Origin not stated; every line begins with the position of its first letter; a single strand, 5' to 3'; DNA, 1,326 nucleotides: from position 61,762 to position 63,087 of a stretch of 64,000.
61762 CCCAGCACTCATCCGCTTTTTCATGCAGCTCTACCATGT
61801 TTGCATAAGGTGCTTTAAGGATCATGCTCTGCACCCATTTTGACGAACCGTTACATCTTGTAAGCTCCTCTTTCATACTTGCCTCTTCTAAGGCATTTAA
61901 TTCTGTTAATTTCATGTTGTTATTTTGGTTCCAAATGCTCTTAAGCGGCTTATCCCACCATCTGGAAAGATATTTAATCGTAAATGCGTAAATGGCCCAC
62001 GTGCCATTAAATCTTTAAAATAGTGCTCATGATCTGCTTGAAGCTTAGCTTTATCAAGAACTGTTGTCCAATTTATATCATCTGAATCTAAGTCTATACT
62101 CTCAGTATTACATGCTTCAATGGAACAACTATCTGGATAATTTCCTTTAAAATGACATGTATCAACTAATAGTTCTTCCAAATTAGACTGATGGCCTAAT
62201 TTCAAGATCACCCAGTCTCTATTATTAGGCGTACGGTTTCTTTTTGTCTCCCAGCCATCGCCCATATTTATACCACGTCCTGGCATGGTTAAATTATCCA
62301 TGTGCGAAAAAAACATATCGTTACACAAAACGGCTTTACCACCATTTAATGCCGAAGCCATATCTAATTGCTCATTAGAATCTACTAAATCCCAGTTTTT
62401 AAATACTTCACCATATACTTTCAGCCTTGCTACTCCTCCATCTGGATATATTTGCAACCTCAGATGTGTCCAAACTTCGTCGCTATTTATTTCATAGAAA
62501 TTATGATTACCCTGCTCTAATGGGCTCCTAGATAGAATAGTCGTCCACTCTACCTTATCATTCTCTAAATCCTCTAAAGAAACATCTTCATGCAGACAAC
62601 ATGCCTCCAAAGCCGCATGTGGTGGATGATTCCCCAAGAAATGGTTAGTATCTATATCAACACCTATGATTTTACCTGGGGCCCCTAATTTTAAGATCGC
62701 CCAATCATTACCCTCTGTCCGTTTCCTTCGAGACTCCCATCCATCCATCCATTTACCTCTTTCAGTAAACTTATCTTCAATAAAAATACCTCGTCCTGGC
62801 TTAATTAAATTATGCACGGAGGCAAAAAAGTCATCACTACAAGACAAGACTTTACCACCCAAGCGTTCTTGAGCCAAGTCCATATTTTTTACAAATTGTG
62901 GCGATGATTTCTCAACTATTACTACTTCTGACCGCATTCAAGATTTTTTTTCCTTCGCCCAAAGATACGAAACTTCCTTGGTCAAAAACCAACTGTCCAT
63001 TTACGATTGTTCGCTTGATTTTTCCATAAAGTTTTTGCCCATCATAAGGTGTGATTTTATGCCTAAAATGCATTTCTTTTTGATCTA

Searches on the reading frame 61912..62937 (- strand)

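Call 68: search_protein_families(library=pfam, proteins=[window:61912-62937:-], max_evalue=0.001)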
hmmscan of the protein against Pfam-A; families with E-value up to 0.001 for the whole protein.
window:61912-62937:- (341 aa): 1 family
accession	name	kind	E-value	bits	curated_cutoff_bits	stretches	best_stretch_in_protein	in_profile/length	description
PF03561.21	Allantoicase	-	5.8e-103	341.7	27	2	27-178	1-154/155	Allantoicase repeat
